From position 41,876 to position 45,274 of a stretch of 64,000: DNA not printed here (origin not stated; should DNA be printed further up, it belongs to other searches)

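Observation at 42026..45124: Single-gene SIR2-domain protein (1032 aa): candidate NAD-depleting anti-phage defence system of unrecognised C-terminal architecture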

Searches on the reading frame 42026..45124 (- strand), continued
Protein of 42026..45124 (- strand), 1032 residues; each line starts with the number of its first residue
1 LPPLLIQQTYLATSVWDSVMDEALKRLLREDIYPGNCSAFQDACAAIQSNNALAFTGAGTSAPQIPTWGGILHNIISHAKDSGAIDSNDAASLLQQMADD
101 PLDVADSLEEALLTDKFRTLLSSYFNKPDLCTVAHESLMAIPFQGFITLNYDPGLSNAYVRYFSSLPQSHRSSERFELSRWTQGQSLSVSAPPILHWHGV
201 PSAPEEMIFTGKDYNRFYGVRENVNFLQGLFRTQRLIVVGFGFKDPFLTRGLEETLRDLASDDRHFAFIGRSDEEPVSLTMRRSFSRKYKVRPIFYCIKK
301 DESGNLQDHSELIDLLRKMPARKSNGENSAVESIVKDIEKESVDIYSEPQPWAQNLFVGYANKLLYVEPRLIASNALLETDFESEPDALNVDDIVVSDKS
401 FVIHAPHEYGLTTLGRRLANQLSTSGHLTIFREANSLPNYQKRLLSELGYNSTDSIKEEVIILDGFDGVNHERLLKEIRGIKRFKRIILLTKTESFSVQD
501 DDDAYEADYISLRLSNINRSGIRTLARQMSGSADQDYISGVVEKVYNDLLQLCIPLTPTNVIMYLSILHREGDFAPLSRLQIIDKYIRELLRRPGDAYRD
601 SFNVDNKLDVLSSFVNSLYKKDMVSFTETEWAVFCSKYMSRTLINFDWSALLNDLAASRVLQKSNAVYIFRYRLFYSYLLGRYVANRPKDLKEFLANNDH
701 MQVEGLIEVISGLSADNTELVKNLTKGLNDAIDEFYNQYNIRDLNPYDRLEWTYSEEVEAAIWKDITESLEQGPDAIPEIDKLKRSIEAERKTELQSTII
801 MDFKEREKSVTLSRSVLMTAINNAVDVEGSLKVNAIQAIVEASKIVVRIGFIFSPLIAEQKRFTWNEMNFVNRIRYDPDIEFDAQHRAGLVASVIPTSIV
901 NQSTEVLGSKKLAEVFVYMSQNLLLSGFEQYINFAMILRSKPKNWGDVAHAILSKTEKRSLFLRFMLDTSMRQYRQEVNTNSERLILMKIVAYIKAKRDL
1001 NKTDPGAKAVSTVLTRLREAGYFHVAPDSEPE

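Call 24: find_related_loci(query=A1, collection=genome_contigs, flank=10000)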
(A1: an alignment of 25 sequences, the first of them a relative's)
Query A1 (1013 aa) in genome_contigs; peptide patterns used: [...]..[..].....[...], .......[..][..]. (x = any residue, [..] = any of these).
64 stretches matched a pattern; 16 encode a relative of the query (tblastn E <= 1e-3); 16 distinct loci.
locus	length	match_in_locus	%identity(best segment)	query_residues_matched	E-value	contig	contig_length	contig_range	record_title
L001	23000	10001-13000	42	1-1004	0e+0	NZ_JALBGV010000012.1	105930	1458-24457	Neorhizobium sp. SHOUNA12A NODE_12_length_105930_cov_52.030325_pilon, whole genome shotgun sequence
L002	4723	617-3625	40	8-1004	0e+0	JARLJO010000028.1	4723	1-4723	MAG: Gammaproteobacteria bacterium isolate MAG_CA28 MetaCoAG_Bin_28_Anoxic_k141_933017, whole genome shotgun sequence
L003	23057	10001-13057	40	5-1004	0e+0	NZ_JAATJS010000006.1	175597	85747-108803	Microvirga terricola strain c23x22 contig6, whole genome shotgun sequence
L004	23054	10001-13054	36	8-1013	0e+0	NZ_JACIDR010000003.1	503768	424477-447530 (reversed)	Hansschlegelia beijingensis strain DSM 25481 Ga0373237_03, whole genome shotgun sequence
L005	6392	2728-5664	36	14-1002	0e+0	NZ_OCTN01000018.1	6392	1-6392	Monaibacterium marinum strain C7, whole genome shotgun sequence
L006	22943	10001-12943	34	11-1002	0e+0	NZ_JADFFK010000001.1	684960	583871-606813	Salipiger mangrovisoli strain 6D45A NODE_1_length_684960_cov_108.305370, whole genome shotgun sequence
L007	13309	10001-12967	35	11-1006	0e+0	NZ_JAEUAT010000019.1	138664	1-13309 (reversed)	Rhizobium cauense strain HU25 NODE_HU25_19, whole genome shotgun sequence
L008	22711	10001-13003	33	9-1006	4e-167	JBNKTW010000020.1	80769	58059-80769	MAG: Rhodomicrobiaceae bacterium isolate A2.bin.14.orig k141_565988, whole genome shotgun sequence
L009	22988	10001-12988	34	11-1010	0e+0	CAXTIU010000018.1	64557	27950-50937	MAG TPA_asm: uncultured Beijerinckiaceae bacterium isolate private_TS1974_metawrap_bin.3 genome assembly, contig: privat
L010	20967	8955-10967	36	335-1005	4e-131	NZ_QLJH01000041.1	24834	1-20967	Sphingomonas sp. S-NIH.Pt15_0812 NODE_41, whole genome shotgun sequence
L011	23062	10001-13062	34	8-1004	4e-113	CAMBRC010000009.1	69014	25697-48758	MAG: Asaia bogorensis isolate AH-24oct19-72 genome assembly, contig: AH-24oct19-C623, whole genome shotgun sequence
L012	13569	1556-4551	35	12-1013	2e-163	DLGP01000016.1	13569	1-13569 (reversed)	MAG TPA_asm: Alphaproteobacteria bacterium UBA7691 UBA7691_contig_87393, whole genome shotgun sequence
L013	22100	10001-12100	29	303-1000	9e-98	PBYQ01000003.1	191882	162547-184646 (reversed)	MAG: Citromicrobium sp. isolate NP26 77060, whole genome shotgun sequence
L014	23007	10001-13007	37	9-1004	8e-165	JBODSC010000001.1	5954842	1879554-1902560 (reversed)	Methylobacterium sp. P31 contig01, whole genome shotgun sequence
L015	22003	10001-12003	28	333-998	1e-86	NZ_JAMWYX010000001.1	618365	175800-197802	MAG: Erythrobacter sp. isolate MSM4 MSM4_1, whole genome shotgun sequence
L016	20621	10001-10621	26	27-247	2e-13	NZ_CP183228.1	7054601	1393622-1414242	Mucilaginibacter sp. FT3.2 chromosome, complete genome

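Call 30: predict_structure(alignment_id=A1)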
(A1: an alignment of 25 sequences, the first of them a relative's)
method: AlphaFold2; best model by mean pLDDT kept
length: 1013 residues; sequences in the alignment: 25
mean_pLDDT: 79.7   pTM: 0.51
mean pLDDT of the five models: 79.7, 79.4, 77.9, 77.4, 75.6
residues with pLDDT >= 90: 277; 70-90: 548; 50-70: 97; < 50: 91
segments of 3 or more residues with pLDDT < 50: 305-330, 357-365, 433-435, 478-484, 578-580, 754-788, 1008-1013
pLDDT, mean of each block of 10 residues (from residue 1): 85 90 90 88 87 92 92 90 93 91 87 91 90 84 80 82 70 85 86 91 89 89 85 81 83 83 88 90 71 91 51 28 36 65 71 60 51 86 81 87 84 85 77 58 86 85 85 64 57 83 83 70 80 74 81 59 81 60 81 93 90 94 87 82 82 86 90 86 83 86 92 84 74 65 63 48 44 39 48 88 84 93 90 84 73 82 81 89 89 91 89 94 92 90 91 81 88 91 87 91 65 33
secondary structure, 60 per line:
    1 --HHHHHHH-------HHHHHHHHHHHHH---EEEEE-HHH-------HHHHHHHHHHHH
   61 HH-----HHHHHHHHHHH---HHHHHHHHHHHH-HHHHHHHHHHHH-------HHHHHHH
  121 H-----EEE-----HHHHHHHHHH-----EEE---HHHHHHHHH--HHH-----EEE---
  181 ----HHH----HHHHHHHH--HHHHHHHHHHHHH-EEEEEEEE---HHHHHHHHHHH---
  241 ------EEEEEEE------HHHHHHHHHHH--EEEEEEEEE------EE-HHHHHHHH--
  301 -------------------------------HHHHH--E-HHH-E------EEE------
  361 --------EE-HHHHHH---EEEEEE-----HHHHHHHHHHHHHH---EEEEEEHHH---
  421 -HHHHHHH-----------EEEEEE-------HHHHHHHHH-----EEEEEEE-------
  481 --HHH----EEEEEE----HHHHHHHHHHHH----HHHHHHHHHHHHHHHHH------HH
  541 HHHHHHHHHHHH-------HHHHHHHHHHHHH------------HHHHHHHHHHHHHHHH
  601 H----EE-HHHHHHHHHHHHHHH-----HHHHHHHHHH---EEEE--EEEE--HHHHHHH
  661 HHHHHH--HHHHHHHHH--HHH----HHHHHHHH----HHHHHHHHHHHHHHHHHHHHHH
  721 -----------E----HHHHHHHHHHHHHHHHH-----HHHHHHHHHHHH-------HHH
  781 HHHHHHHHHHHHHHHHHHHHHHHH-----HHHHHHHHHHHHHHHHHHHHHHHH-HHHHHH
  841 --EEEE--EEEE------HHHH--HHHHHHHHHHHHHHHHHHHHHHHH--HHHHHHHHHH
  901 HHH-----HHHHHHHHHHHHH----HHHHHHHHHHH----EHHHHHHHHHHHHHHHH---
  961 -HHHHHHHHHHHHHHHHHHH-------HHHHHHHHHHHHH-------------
elements in order (helices of 4 or more, strands of 3 or more residues): H3-9 H17-29 E33-37 H49-62 H68-78 H82-93 H95-106 H114-121 E127-129 H135-144 E150-152 H156-164 E175-177 H192-199 H202-214 E216-223 H227-237 E247-253 H260-270 E273-281 H291-298 H332-336 E352-354 H372-377 E381-386 H392-405 E409-414 H422-428 E440-445 H453-461 E467-473 E490-495 H500-511 H516-532 H539-552 H560-572 H585-601 H609-623 H629-638 E642-645 E648-651 H654-666 H669-677 H687-694 H699-720 H737-753 H759-770 H778-804 H810-833 H835-840 E843-846 E849-852 H859-862 H865-888 H891-903 H909-921 H926-936 H942-957 H962-980 H988-1000

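Call 32: fold_search(model_id=the predicted structure, library=pdb)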
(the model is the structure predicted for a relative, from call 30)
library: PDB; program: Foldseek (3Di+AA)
matches with E <= 10: 1446; with E <= 0.001: 133
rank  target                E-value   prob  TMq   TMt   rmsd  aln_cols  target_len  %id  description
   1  9jap_A                3.4e-12  1.00  0.21  0.24  32.0      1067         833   12  Helical structure of EfAvs5(SIR2-STAND) (released 2025-03-19)
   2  8z18_A                8.1e-09  1.00  0.21  0.22  30.9      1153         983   10  The tetramer complex of DSR2 and tube-forming domain of phage tail tube protein (released 2024-08-14)
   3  8wyb_C                1.1e-08  1.00  0.22  0.24  29.9      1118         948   11  Cryo-EM structure of DSR2 (H171A)-tube-NAD+ complex (released 2024-04-10)
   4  8wks_A                2.2e-08  1.00  0.22  0.22  27.6      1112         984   11  Cryo-EM structure of DSR2-TUBE complex (released 2024-05-22)
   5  8wyb_B                2.2e-08  1.00  0.20  0.21  30.5      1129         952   12  Cryo-EM structure of DSR2 (H171A)-tube-NAD+ complex (released 2024-04-10)
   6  5irm_C                2.5e-08  1.00  0.20  0.25  20.6       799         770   11  Crystal structure of rabbit NOD2 in an ADP-bound state (Crystal form2) (released 2016-06-29)
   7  8wya_E                2.6e-08  1.00  0.21  0.23  32.1      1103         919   13  Cryo-EM structure of DSR2-tube complex (released 2024-04-10)
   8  9gu4                  3.1e-08  1.00  0.20  0.35  16.7       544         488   12  Crystal structure of NLRP3 in complex with inhibitor NP3-253 (released 2024-12-11)
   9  8swf_A                3.4e-08  1.00  0.18  0.21  26.1       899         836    9  Cryo-EM structure of NLRP3 open octamer (released 2024-02-14)
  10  4kxf_H                3.7e-08  1.00  0.21  0.23  21.2       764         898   11  Crystal structure of NLRC4 reveals its autoinhibition mechanism (released 2013-07-24)
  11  4kxf_F                4.0e-08  1.00  0.21  0.22  21.0       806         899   12  Crystal structure of NLRC4 reveals its autoinhibition mechanism (released 2013-07-24)
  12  8wyc_B                4.2e-08  1.00  0.22  0.23  31.2      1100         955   12  Cryo-EM structure of DSR2 (H171A)-tube-NAD+ (partial) complex (released 2024-04-10)
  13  4kxf_P                4.8e-08  1.00  0.21  0.23  15.7       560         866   14  Crystal structure of NLRC4 reveals its autoinhibition mechanism (released 2013-07-24)
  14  7wge_A                5.2e-08  1.00  0.21  0.29  18.9       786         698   10  Human NLRP1 complexed with thioredoxin (released 2023-07-05)
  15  8k9a_C                5.7e-08  1.00  0.21  0.22  31.4      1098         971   12  Cryo-EM structure of DSR2-DSAD1 state 2 (released 2024-05-01)
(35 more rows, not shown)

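Call 46: search_protein_families(library=pfam, proteins=[L010:8112-10994:+, L013:9035-12118:+, L015:9179-10309:+, L015:10342-12027:+, L016:9968-13483:+], max_evalue=0.01)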
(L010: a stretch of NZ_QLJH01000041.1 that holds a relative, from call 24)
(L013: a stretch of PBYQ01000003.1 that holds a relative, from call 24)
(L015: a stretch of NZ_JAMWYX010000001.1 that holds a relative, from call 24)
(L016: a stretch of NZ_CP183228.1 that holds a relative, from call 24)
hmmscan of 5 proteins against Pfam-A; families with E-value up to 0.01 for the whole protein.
L010:8112-10994:+ (960 aa): 3 families
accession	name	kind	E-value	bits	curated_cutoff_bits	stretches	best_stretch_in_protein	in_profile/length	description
PF24406.1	nSTAND_NTPase4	-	0.00033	21.1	27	1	563-610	10-58/58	Novel STAND NTPase 4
PF00149.33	Metallophos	-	0.0015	19.5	21.5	1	1-158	64-190/191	Calcineurin-like phosphoesterase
PF12850.12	Metallophos_2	-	0.0038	17.7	27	1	111-191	73-147/154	Calcineurin-like phosphoesterase superfamily domain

L013:9035-12118:+ (1027 aa): 3 families
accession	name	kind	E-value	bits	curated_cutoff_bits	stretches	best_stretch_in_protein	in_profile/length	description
PF00149.33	Metallophos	-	2e-12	48.4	21.5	1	15-246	4-190/191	Calcineurin-like phosphoesterase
PF24406.1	nSTAND_NTPase4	-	8.7e-06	26.2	27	1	636-681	10-56/58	Novel STAND NTPase 4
PF12850.12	Metallophos_2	-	0.00031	21.2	27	0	15-127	4-85/154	Calcineurin-like phosphoesterase superfamily domain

L015:9179-10309:+ (376 aa): 1 family
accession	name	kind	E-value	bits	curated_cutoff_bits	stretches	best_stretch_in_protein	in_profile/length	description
PF00149.33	Metallophos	-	0.00064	20.6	21.5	1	11-168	62-190/191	Calcineurin-like phosphoesterase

L015:10342-12027:+ (561 aa): 1 family
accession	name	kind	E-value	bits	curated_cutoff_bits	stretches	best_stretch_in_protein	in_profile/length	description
PF24406.1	nSTAND_NTPase4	-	0.00042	20.8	27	1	163-215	3-56/58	Novel STAND NTPase 4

L016:9968-13483:+ (1171 aa): 6 families
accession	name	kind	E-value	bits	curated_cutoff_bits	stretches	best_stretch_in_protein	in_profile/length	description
PF13289.12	SIR2_2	-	2e-26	93.2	24.5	1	107-225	3-124/141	SIR2-like domain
PF13173.12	AAA_14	-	0.00029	21.3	27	1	473-564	2-78/129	AAA domain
PF20720.3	nSTAND3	-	0.00032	20.9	27.2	1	464-593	8-114/155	Novel STAND NTPase 3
PF13401.12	AAA_22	-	0.00055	20.7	27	1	474-578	6-110/130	AAA domain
PF25199.1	nSTAND_NTPase5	-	0.0016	18.7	34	0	464-520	30-86/145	Novel STAND NTPase 5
PF05729.18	NACHT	-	0.002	18.4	26.7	1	477-615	4-160/167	NACHT domain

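Call 48: list_cluster_members(proteins=[P0001, P0028, P0029])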
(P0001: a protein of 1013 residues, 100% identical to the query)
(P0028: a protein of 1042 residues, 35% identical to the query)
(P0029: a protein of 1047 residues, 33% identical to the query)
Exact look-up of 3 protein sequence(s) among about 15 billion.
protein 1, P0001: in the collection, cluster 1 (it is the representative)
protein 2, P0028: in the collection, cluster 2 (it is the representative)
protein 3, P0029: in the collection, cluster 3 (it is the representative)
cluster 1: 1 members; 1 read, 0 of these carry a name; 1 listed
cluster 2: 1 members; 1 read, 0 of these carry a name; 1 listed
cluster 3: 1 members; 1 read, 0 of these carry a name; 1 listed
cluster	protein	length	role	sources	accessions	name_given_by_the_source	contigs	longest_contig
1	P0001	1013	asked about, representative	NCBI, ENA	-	-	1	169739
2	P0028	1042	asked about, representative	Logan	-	-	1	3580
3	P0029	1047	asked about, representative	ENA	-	-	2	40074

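Call 53: search_protein_representatives(alignment_id=A1)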
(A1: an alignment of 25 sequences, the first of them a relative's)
Query: 25 sequences, 1010 profile positions. Proteins with E-value up to 0.001 (for the whole library): 13004; up to 1e-10: 4562; up to 1e-30: 475. The best 150 are listed.
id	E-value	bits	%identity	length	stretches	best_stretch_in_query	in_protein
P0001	0.0e+00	1387.8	-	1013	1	3-1006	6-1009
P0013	0.0e+00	1347.4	-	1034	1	2-1008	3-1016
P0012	0.0e+00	1312.4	-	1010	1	3-1007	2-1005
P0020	0.0e+00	1304.3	-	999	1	5-1006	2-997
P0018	0.0e+00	1274.7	-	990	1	6-1006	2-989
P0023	0.0e+00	1254.5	-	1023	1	2-1007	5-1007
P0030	0.0e+00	1233.0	-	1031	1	3-1003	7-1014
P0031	0.0e+00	1218.3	-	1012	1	3-1006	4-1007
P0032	0.0e+00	1207.9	-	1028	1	3-1003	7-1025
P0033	0.0e+00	1204.2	-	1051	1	5-994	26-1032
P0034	0.0e+00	1182.2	-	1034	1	6-1007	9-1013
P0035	0.0e+00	1170.6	-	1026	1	4-1007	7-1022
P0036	0.0e+00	1168.3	-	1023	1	2-1003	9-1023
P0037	0.0e+00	1165.5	-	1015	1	3-998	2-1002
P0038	0.0e+00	1164.3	-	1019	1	3-1003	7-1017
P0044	6.1e-291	984.0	-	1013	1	7-1005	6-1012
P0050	2.6e-249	846.2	-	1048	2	200-1004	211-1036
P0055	1.9e-230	783.8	-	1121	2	200-1003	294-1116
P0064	3.6e-214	729.9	-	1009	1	310-1004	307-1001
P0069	1.0e-206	705.2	-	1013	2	330-1001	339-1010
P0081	1.9e-177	608.3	-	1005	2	307-1001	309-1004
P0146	4.2e-62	226.5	-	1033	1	356-1004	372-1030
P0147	1.8e-61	224.4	-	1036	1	342-998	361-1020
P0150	1.6e-59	217.9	-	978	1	346-998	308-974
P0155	1.2e-57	211.8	-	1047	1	318-998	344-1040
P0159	8.5e-57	208.9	-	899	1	315-994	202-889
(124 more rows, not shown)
